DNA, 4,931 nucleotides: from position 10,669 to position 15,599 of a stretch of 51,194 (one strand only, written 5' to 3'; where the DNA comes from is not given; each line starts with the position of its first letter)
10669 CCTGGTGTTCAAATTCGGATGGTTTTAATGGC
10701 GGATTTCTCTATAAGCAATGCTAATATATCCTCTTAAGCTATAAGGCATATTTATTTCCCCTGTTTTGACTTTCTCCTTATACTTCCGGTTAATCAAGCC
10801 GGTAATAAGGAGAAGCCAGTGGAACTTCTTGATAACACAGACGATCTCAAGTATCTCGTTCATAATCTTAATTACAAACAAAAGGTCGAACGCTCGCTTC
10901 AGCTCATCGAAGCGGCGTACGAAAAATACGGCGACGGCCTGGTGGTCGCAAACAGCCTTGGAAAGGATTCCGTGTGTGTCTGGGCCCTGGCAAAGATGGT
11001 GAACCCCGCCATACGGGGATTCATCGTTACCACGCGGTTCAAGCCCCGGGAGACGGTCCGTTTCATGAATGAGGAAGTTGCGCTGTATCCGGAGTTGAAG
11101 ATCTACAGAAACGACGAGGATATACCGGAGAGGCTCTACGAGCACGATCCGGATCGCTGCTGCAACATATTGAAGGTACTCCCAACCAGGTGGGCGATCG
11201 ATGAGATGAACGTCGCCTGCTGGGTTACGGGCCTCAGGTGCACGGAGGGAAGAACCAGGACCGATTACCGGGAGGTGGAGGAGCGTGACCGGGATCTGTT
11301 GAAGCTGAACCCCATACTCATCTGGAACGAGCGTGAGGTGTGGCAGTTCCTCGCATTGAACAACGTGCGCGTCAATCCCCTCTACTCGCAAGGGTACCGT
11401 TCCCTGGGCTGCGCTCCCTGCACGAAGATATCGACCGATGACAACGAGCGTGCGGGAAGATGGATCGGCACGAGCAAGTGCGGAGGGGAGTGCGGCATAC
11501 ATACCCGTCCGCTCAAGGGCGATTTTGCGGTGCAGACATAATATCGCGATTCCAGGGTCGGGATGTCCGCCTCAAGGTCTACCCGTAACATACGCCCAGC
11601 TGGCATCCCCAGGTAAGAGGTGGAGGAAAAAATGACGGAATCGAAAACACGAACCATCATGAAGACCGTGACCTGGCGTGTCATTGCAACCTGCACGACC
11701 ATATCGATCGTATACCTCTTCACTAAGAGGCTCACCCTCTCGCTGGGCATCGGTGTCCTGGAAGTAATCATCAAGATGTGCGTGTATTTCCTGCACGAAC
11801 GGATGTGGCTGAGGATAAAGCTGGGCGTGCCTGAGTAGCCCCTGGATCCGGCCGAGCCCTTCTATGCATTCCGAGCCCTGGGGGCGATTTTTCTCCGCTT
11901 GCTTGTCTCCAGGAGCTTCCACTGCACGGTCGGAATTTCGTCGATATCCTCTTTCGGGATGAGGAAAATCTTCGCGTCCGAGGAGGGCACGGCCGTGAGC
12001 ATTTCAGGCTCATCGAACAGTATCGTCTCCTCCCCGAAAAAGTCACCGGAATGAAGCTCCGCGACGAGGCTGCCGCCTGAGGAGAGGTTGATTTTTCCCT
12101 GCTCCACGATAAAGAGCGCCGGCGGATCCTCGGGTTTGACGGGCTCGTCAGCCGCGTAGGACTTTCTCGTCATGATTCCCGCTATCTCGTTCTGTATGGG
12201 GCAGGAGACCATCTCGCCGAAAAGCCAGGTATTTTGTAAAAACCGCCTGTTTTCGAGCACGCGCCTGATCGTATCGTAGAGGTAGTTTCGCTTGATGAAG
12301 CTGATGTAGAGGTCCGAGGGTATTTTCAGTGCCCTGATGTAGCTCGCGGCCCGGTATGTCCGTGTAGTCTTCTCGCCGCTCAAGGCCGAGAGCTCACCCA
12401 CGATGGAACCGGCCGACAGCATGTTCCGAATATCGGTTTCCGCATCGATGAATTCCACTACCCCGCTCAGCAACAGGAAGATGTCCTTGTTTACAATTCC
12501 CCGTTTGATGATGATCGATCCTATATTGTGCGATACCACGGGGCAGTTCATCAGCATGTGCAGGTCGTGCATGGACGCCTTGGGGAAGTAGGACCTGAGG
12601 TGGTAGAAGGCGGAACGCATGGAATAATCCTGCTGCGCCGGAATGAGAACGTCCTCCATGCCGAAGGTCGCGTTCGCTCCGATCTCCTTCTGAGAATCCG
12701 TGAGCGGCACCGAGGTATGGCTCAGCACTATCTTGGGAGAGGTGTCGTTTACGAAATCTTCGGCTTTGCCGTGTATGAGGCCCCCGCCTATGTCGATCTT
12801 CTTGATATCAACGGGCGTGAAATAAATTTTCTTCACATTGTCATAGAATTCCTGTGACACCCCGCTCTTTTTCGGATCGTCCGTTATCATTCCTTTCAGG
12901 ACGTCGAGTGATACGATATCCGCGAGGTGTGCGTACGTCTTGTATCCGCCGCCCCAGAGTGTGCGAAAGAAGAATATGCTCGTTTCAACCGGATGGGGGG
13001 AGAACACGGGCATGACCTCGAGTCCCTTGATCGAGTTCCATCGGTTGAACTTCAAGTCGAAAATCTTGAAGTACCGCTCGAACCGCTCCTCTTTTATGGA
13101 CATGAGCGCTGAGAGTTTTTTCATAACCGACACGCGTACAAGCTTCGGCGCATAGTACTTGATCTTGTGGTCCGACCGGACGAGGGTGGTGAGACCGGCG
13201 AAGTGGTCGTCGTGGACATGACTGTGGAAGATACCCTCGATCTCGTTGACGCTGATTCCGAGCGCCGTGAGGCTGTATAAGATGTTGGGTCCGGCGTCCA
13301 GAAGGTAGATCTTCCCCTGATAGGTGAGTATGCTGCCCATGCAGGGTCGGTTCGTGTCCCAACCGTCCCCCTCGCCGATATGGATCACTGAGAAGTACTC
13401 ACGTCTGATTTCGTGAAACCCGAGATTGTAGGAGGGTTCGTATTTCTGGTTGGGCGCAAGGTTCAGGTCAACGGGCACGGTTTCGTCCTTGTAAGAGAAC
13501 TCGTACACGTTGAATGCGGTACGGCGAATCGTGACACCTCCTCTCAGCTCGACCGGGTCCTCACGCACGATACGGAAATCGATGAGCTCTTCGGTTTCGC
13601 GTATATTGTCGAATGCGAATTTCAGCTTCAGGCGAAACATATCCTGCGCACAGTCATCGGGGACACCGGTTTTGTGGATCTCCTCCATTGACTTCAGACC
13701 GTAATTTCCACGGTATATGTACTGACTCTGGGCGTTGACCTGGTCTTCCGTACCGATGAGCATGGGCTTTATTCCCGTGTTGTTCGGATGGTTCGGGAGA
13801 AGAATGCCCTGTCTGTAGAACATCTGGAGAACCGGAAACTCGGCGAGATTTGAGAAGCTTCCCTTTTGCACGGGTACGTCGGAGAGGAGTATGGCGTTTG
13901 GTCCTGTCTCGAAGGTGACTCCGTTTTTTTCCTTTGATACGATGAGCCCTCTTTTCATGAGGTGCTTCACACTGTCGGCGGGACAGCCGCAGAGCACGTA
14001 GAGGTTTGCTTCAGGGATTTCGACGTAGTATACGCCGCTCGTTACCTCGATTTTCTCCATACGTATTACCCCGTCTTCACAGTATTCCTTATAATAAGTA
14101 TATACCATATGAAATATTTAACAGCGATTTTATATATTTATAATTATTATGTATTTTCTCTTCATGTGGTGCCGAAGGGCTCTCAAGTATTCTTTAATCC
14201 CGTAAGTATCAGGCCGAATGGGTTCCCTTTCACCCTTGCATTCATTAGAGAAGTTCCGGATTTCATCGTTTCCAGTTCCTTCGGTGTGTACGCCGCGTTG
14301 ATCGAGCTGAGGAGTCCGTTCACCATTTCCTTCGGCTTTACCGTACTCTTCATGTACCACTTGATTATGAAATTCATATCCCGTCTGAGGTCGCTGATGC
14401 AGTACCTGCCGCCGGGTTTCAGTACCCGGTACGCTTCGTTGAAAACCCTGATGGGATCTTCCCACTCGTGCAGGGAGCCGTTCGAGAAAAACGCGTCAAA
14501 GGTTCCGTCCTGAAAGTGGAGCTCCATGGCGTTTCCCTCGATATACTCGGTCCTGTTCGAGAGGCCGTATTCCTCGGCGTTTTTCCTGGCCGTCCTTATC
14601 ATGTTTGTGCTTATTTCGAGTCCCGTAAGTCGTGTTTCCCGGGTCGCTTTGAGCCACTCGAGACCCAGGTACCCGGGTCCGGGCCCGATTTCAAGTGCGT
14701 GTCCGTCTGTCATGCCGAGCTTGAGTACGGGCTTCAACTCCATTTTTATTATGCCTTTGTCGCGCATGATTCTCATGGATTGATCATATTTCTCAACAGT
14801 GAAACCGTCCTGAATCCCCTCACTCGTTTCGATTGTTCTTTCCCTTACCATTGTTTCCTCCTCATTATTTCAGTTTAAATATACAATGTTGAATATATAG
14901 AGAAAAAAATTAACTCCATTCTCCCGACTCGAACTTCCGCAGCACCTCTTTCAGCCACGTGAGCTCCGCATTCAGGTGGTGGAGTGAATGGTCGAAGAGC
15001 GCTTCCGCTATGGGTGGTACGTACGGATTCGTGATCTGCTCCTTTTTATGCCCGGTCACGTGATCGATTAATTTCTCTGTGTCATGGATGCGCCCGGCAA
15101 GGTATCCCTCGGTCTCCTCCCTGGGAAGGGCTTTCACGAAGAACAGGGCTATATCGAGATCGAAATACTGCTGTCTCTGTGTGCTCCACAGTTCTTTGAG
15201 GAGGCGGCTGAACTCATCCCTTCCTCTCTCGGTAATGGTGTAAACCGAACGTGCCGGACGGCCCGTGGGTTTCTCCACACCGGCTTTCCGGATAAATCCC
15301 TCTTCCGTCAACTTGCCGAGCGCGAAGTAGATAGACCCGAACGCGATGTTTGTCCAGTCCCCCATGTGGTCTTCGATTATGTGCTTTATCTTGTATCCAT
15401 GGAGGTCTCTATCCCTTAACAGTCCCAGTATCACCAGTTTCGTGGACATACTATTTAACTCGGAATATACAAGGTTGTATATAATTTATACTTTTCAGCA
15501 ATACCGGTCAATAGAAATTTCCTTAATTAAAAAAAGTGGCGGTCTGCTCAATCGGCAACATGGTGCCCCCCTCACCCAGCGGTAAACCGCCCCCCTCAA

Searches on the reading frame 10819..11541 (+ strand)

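Call 52: search_protein_families(library=pfam, proteins=[window:10819-11541:+], max_evalue=0.0001)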
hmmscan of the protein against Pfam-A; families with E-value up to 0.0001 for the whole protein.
window:10819-11541:+ (240 aa): 1 family
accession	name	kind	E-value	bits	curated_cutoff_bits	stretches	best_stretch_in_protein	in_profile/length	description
PF01507.26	PAPS_reduct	-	3e-37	128.8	22.5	1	41-203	2-174/175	Phosphoadenosine phosphosulfate reductase domain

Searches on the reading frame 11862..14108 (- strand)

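Call 52: search_protein_families(library=pfam, proteins=[window:11862-14108:-], max_evalue=0.0001)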
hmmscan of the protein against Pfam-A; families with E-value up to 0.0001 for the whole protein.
window:11862-14108:- (748 aa): 3 families
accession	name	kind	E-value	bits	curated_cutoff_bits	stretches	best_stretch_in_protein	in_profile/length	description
PF00027.35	cNMP_binding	-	6.8e-19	68.1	27.5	2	657-725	10-85/89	Cyclic nucleotide-binding domain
PF12706.13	Lactamase_B_2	-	9.8e-07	29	27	1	269-345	4-83/200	Beta-lactamase superfamily domain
PF00753.33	Lactamase_B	-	4.9e-06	27.1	22.7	1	262-332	12-86/196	Metallo-beta-lactamase superfamily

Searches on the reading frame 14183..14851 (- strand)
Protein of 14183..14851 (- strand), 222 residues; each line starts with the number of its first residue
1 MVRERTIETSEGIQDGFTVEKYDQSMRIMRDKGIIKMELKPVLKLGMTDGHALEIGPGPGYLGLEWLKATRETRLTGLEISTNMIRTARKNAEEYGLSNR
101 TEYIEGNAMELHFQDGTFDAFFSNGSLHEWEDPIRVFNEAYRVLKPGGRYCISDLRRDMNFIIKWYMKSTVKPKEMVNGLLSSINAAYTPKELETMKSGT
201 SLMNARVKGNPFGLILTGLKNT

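Call 52: search_protein_families(library=pfam, proteins=[window:14183-14851:-], max_evalue=0.0001)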
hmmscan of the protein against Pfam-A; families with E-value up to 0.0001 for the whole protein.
window:14183-14851:- (222 aa): 8 families
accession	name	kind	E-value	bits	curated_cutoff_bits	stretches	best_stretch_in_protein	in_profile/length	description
PF08241.18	Methyltransf_11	-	3.4e-23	82.5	21.2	1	53-152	1-95/95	Methyltransferase domain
PF13649.12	Methyltransf_25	-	4.5e-21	75.8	27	1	53-148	2-97/97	Methyltransferase domain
PF13847.12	Methyltransf_31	-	1.1e-19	71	27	1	51-172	6-129/145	Methyltransferase domain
PF01209.24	Ubie_methyltran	-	5.3e-16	59.1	20.1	1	51-162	50-161/233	ubiE/COQ5 methyltransferase family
PF08242.18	Methyltransf_12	-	3.2e-15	57.1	30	1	53-149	1-97/98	Methyltransferase domain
PF05175.20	MTS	-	3.8e-09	36.8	23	1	48-152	31-138/170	Methyltransferase small domain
PF13489.12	Methyltransf_23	-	5.9e-08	33.1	27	1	48-159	22-123/164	Methyltransferase domain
PF01170.24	UPF0020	-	3.8e-05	23.9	22.3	1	69-124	73-128/197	RMKL-like, methyltransferase domain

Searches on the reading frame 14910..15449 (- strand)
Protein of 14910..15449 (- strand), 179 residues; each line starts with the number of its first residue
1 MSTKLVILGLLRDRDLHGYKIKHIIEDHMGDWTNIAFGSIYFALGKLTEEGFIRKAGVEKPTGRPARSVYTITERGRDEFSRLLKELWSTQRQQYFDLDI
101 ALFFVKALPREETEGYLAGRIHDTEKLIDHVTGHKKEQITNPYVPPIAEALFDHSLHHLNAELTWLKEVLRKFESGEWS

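Call 52: search_protein_families(library=pfam, proteins=[window:14910-15449:-], max_evalue=0.0001)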
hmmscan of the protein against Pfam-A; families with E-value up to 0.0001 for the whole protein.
window:14910-15449:- (179 aa): 1 family
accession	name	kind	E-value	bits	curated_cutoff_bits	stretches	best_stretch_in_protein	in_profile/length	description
PF03551.20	PadR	-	3e-16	59.6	27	1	7-81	1-74/75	Transcriptional regulator PadR-like family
